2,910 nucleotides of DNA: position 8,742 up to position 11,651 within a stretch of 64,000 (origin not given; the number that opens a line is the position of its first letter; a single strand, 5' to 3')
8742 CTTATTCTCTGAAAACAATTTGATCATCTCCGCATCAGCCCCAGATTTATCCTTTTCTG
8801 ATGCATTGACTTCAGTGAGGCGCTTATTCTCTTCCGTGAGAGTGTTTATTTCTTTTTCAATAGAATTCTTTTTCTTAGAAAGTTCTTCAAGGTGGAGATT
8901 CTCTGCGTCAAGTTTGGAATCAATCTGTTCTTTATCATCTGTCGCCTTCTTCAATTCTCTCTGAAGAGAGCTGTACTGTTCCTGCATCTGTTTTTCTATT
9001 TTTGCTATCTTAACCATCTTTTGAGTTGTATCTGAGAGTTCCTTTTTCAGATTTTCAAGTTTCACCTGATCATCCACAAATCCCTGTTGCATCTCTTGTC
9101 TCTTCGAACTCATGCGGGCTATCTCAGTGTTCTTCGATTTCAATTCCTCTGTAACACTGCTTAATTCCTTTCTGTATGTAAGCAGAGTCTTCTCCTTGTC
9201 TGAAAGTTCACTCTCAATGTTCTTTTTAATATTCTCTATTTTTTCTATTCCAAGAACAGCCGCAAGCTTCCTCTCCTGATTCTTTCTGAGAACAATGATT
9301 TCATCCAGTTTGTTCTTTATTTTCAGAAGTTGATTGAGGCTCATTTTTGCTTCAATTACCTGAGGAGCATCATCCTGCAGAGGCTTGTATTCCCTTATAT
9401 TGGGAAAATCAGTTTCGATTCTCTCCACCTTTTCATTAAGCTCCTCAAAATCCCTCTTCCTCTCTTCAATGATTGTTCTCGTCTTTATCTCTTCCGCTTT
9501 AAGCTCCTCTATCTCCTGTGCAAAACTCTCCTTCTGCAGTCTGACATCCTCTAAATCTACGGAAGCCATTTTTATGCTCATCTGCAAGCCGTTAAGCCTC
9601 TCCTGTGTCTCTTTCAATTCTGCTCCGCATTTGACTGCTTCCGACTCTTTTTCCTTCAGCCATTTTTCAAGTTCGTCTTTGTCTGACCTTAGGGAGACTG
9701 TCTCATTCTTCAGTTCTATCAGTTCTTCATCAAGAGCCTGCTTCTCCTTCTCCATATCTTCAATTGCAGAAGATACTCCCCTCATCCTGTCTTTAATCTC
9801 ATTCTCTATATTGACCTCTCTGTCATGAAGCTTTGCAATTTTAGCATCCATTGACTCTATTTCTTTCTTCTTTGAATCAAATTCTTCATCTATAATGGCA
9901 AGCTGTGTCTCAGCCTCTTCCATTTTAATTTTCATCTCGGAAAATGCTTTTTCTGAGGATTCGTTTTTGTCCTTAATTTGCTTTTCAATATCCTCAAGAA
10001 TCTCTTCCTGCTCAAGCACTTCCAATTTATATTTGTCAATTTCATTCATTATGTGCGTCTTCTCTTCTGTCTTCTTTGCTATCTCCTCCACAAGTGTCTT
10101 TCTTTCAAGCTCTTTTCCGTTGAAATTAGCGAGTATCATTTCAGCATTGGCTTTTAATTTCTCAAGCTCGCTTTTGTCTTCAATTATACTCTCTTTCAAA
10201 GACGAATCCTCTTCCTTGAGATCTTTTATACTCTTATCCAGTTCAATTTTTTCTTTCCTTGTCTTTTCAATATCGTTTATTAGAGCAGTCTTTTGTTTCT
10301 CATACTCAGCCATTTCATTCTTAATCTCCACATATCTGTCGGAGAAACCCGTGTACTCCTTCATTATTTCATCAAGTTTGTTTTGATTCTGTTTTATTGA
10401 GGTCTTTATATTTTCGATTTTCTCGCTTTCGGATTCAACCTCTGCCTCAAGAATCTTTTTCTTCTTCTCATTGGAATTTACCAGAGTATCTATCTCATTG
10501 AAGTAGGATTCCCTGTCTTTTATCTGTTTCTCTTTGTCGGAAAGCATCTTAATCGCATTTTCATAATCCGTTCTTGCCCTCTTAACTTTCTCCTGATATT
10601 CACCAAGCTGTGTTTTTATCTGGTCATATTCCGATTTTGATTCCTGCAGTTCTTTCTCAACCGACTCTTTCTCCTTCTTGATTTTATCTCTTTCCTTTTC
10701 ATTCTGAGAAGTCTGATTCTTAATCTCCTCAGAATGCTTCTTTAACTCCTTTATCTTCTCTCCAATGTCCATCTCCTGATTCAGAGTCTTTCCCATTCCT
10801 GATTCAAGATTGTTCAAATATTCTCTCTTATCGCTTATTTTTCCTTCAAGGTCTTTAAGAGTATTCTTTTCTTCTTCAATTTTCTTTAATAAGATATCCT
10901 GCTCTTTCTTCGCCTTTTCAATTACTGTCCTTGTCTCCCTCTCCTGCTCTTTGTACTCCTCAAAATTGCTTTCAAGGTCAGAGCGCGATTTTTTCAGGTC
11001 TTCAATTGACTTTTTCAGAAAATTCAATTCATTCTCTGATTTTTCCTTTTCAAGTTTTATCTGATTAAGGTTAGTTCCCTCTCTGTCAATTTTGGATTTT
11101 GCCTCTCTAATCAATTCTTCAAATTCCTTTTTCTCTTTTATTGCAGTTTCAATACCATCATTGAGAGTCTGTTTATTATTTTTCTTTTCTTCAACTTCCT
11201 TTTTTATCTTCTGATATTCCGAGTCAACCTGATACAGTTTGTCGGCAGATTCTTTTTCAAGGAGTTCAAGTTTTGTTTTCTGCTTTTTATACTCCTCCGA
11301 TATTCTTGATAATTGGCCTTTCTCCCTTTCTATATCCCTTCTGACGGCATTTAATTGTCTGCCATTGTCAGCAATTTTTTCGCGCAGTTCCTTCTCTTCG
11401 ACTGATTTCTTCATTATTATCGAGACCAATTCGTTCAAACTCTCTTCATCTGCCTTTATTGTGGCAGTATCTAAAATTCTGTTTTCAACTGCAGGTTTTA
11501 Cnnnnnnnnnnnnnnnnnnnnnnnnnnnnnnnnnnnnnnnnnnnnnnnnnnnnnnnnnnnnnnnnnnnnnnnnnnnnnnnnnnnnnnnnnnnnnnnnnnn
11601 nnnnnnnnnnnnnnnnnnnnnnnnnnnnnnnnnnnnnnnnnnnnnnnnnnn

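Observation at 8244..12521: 1425-aa acidic coiled-coil giant with five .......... motifs, co-directional with xerC/xerD and embedded in a polysaccharide operon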

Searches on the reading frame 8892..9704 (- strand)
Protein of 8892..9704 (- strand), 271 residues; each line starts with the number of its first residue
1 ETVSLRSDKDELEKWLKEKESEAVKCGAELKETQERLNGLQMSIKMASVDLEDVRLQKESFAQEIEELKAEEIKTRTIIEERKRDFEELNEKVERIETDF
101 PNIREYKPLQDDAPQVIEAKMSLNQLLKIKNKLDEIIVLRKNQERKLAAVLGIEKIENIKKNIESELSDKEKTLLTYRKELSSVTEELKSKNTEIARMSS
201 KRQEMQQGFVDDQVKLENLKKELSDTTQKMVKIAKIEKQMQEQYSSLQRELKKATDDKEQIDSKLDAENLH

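Call 37: find_homologous_proteins(query=A1, max_evalue=0.01)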
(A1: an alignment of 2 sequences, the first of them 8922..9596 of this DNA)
Query A1 (2 sequences): 3048 candidates shared short words with the query, none scored E <= 0.01.

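Call 40: find_related_loci(query=A1, collection=metagenome_contigs, flank=10000)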
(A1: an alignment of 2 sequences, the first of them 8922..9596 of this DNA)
Query A1 (225 aa) in metagenome_contigs; peptide patterns used: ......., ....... (x = any residue, [..] = any of these).
600 stretches matched a pattern, but none encodes a relative of the query by tblastn (E <= 1e-3).

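Call 41: find_related_loci(query=A1, collection=viral_contigs, flank=5000)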
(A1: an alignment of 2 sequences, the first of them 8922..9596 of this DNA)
Query A1 (225 aa) in viral_contigs; peptide patterns used: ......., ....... (x = any residue, [..] = any of these).
600 stretches matched a pattern, but none encodes a relative of the query by tblastn (E <= 1e-3).

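Call 51: predict_structure(protein=window:8892-9704:-)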
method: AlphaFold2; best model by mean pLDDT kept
length: 271 residues; sequences in the alignment: 1
mean_pLDDT: 82.9   pTM: 0.47
mean pLDDT of the five models: 82.9, 82.2, 80.5, 79.8, 75.2
residues with pLDDT >= 90: 67; 70-90: 173; 50-70: 29; < 50: 2
segments of 3 or more residues with pLDDT < 50: none
pLDDT, mean of each block of 10 residues (from residue 1): 76 85 81 84 72 85 93 91 83 75 60 65 82 93 90 83 84 86 84 85 86 91 92 91 90 87 67 41
secondary structure, 60 per line:
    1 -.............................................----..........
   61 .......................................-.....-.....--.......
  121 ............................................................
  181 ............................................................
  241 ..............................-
elements in order: H2-46 H51-99 H101-105 H107-111 H114-270

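Call 53: fold_search(model_id=the predicted structure, library=pdb)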
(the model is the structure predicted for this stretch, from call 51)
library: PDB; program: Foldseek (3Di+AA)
matches with E <= 10: 707; with E <= 0.001: 0
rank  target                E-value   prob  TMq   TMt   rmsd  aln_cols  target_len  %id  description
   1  5xg2                  4.7e-03  0.99  0.26  0.29  16.7       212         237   18  Crystal structure of a coiled-coil segment (residues 345-468 and 694-814) of Pyrococcus yayanosii Smc (released 2017-06-07)
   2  5nnv_B                1.2e-02  0.98  0.27  0.30  11.1       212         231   17  Structure of a Bacillus subtilis Smc coiled coil middle fragment (released 2017-06-21)
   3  5nnv_D                1.2e-02  0.98  0.26  0.27  11.9       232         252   16  Structure of a Bacillus subtilis Smc coiled coil middle fragment (released 2017-06-21)
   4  5nnv_A                2.0e-02  0.96  0.26  0.29  11.5       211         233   18  Structure of a Bacillus subtilis Smc coiled coil middle fragment (released 2017-06-21)
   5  9a6c_A                2.5e-02  0.99  0.28  0.13  34.4       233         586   14  Integrative model of YYDD-YYDB by crosslinking MS and deep learning (released 2024-09-18)
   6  8i21_A                3.5e-02  0.89  0.24  0.25  13.8       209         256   16  Cryo-EM structure of 6-subunit Smc5/6 arm region (released 2024-06-26)
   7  5nnv_C                3.7e-02  0.95  0.24  0.27  13.2       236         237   15  Structure of a Bacillus subtilis Smc coiled coil middle fragment (released 2017-06-21)
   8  6ewy                  3.7e-02  0.90  0.23  0.29  12.9       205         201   13  RipA Peptidoglycan hydrolase (Rv1477, Mycobacterium tuberculosis) N-terminal domain (released 2018-05-02)
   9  2ch7_B                5.7e-02  0.93  0.32  0.29  31.3       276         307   10  Crystal structure of the cytoplasmic domain of a bacterial chemoreceptor from Thermotoga maritima (released 2006-04-18)
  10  8i4v_B                6.7e-02  0.99  0.35  0.37   7.7       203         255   14  Cryo-EM structure of 5-subunit Smc5/6 arm region (released 2024-06-26)
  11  4cgk_B                7.5e-02  0.92  0.27  0.22  25.1       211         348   15  Crystal structure of the essential protein PcsB from Streptococcus pneumoniae (released 2014-05-21)
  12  4mu6                  7.5e-02  0.84  0.22  0.21  11.9       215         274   16  Crystal Structure of the N-terminal domain of Effector Protein LegC3 from Legionella pneumophila (released 2013-12-11)
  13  3zx6_B                7.9e-02  0.89  0.28  0.26  17.1       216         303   12  Structure of Hamp(AF1503)-Tsr fusion - Hamp (A291V) mutant (released 2012-02-29)
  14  8i4v_A                7.9e-02  0.60  0.22  0.21  30.4       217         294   18  Cryo-EM structure of 5-subunit Smc5/6 arm region (released 2024-06-26)
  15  8wjo_A                8.8e-02  0.51  0.21  0.18  21.4       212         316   17  Cryo-EM structure of 8-subunit Smc5/6 arm region (released 2024-06-26)
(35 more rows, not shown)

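Call 71: search_protein_representatives(protein=window:8922-9644:-)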
Query: 241 residues. Proteins with E-value up to 0.001 (for the whole library): 1; up to 1e-10: 1; up to 1e-30: 1. The best 1 are listed.
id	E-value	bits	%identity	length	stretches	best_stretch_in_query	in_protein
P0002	9.9e-92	322.9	68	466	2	48-241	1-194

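Call 73: find_encoding_contigs(protein=P0002, flank=10000)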
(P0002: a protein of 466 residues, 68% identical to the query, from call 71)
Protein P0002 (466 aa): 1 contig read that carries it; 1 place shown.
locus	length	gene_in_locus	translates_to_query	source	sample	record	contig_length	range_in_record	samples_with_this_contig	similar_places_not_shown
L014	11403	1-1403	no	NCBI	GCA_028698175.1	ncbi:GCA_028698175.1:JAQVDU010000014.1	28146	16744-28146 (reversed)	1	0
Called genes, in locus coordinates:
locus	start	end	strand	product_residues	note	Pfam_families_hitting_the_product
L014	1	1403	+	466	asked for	PF24161:CCDC39 (weak)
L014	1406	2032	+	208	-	PF02348:CTP_transf_3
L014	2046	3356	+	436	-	PF03446:NAD_binding_2, PF03721:UDPG_MGDP_dh_N, PF00984:UDPG_MGDP_dh, PF03720:UDPG_MGDP_dh_C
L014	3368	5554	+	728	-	PF02706:Wzz, PF13807:GNVR, PF01656:CbiA, PF06564:CBP_BcsQ (faint), PF10609:ParA, PF13614:AAA_31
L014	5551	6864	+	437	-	PF03721:UDPG_MGDP_dh_N, PF00984:UDPG_MGDP_dh, PF03720:UDPG_MGDP_dh_C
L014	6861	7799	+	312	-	PF01073:3Beta_HSD, PF01370:Epimerase, PF02719:Polysacc_synt_2 (faint), PF07993:NAD_binding_4 (faint), PF16363:GDP_Man_Dehyd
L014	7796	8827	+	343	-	PF01408:GFO_IDH_MocA, PF22725:GFO_IDH_MocA_C3, PF02894:GFO_IDH_MocA_C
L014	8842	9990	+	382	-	PF01041:DegT_DnrJ_EryC1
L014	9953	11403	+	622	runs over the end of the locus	PF13727:CoA_binding_3, PF02629:CoA_binding (faint), PF00106:adh_short (weak), PF01073:3Beta_HSD, PF01370:Epimerase, PF02719:Polysacc_synt_2, PF04321:RmlD_sub_bind, PF16363:GDP_Man_Dehyd, +2 more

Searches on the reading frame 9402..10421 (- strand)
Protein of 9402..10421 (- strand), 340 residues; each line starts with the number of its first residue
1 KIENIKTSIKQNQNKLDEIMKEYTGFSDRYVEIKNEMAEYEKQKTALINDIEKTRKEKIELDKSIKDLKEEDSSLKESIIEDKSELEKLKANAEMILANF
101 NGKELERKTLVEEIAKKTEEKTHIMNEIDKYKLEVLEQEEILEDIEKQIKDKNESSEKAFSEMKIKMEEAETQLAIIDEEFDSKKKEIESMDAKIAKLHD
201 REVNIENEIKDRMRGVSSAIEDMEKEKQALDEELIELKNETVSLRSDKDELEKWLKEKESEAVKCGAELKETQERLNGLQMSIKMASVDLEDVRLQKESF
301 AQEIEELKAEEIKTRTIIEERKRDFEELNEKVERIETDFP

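Call 77: search_protein_families(library=pfam, proteins=[window:9402-10421:-], max_evalue=1)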
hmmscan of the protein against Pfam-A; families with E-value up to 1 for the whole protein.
window:9402-10421:- (340 aa): 11 families
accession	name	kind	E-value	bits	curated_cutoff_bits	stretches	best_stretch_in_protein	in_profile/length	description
PF19220.6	Rod_CreS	-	0.00098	18.7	100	2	52-331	2-284/359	Crescentin, rod domain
PF10473.14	CENP-F_leu_zip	-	0.0019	18.7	34.5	2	187-260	25-94/140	Leucine-rich repeats of kinetochore protein Cenp-F/LEK1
PF19658.4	DUF6161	-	0.0041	17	27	1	20-70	36-86/216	Family of unknown function (DUF6161)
PF16454.10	PI3K_P85_iSH2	-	0.016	15.2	31.5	1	145-259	43-150/161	Phosphatidylinositol 3-kinase regulatory subunit P85 inter-SH2 domain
PF06156.18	YabA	-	0.052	14.6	30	1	207-279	4-76/103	Initiation control protein YabA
PF08614.16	ATG16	-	0.056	14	33.7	1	152-264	89-198/200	Autophagy protein 16 (ATG16)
PF17675.6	APG6_N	-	0.059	14.2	45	1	13-114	15-118/132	Apg6 coiled-coil region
PF05266.19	DUF724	-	0.06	13.6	38.4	1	232-328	95-184/188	Protein of unknown function (DUF724)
PF00038.26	Filament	-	0.09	12.8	40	1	247-327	186-274/313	Intermediate filament protein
PF04513.17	Baculo_PEP_C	-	0.11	13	38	1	122-210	19-109/140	Baculovirus polyhedron envelope protein, PEP, C terminus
PF18586.7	zf-CCCH_7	-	0.84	10.5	25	0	48-100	9-60/90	Chromatin remodeling factor Mit1 C-terminal Zn finger 1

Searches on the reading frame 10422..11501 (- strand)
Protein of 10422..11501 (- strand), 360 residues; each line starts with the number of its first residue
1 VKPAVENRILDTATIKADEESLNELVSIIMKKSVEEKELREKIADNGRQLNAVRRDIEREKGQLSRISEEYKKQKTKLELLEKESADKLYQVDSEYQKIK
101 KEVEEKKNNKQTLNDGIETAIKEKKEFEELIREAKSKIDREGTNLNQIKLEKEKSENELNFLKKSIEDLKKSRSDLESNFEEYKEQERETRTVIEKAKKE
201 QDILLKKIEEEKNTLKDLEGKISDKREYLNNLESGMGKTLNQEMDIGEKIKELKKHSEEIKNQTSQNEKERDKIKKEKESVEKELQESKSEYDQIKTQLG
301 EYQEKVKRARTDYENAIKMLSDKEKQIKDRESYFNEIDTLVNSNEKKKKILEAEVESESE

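Call 77: search_protein_families(library=pfam, proteins=[window:10422-11501:-], max_evalue=1)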
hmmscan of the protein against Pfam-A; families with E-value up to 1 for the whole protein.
window:10422-11501:- (360 aa): 11 families
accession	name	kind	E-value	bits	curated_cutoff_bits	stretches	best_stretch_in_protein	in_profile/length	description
PF05335.18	DUF745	-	0.0043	17.2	33.3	1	110-217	60-164/183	Protein of unknown function (DUF745)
PF13870.11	CCDC113_CCDC96_CC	-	0.0047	17.1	31.6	1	213-331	49-165/177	CCDC113/CCDC96, coiled-coil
PF11414.13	Suppressor_APC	-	0.021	15.5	25.4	1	101-176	6-81/82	Adenomatous polyposis coli tumour suppressor protein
PF10473.14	CENP-F_leu_zip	-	0.1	13.1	34.5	2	251-358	20-127/140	Leucine-rich repeats of kinetochore protein Cenp-F/LEK1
PF25762.1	HAUS1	-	0.14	12.4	40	1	144-224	115-195/236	HAUS augmin-like complex subunit 1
PF07888.16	CALCOCO1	-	0.23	10.8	36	1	124-356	40-261/496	Calcium binding and coiled-coil domain (CALCOCO1) like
PF00700.27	Flagellin_C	-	0.26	12.1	23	1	290-329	9-48/86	Bacterial flagellin C-terminal helical region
PF06008.19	Laminin_I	-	0.39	10.8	34.6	0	49-139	13-99/259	Laminin Domain I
PF17284.7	Spermine_synt_N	-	0.47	10.8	22.1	0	87-100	19-32/53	Spermidine synthase tetramerisation domain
PF07926.17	TPR_MLP1_2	-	0.51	10.8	36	1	283-330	57-104/129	TPR/MLP1/MLP2-like protein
PF15294.11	Leu_zip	-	0.73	9.8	28.2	1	213-329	147-268/275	Leucine zipper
